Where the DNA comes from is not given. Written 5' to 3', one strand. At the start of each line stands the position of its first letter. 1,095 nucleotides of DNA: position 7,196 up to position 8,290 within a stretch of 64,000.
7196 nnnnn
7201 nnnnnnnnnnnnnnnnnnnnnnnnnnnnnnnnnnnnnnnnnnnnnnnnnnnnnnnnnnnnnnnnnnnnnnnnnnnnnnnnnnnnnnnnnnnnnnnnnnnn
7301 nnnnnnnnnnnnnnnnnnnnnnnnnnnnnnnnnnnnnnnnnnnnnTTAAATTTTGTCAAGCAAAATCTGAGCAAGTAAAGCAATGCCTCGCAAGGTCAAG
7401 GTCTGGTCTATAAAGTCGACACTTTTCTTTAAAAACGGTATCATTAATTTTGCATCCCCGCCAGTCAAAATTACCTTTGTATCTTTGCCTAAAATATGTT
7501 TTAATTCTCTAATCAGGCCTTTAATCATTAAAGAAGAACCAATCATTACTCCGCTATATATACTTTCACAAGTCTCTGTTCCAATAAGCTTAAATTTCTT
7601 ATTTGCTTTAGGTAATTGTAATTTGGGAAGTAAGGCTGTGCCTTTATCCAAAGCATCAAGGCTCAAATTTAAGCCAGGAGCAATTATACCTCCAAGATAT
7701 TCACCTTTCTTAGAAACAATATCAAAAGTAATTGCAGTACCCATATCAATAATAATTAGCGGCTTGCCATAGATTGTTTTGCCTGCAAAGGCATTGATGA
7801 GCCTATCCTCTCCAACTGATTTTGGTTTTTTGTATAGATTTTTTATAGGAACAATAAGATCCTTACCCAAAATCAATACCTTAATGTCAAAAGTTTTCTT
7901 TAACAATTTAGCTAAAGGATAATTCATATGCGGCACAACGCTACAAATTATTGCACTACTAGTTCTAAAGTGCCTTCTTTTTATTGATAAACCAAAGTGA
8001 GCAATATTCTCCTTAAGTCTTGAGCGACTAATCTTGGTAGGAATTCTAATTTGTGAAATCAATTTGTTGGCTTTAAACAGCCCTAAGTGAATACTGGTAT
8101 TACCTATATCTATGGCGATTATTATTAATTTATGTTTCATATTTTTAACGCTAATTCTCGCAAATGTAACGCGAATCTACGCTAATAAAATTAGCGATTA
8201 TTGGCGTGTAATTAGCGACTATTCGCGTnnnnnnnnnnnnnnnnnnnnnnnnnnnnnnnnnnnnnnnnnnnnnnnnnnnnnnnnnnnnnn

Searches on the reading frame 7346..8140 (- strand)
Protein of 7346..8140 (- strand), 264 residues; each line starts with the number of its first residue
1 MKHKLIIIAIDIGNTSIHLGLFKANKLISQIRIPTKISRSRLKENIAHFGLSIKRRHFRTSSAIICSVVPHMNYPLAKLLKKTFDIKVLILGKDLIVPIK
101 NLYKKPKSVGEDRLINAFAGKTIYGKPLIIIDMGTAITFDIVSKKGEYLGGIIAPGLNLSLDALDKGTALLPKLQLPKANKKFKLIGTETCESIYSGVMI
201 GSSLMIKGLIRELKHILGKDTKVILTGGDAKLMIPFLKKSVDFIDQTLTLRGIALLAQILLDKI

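Call 92: search_protein_families(library=pfam, proteins=[window:7346-8140:-], max_evalue=0.01)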
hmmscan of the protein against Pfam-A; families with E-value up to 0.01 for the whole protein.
window:7346-8140:- (264 aa): 2 families
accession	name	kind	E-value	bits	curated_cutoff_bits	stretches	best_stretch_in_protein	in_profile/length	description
PF03309.20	Pan_kinase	-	1.7e-56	191.8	24.7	1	7-211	1-204/205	Type III pantothenate kinase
PF21523.3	ParM_N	-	0.0047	17.4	27.4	0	203-249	98-143/159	Plasmid segregation protein ParM, C-terminal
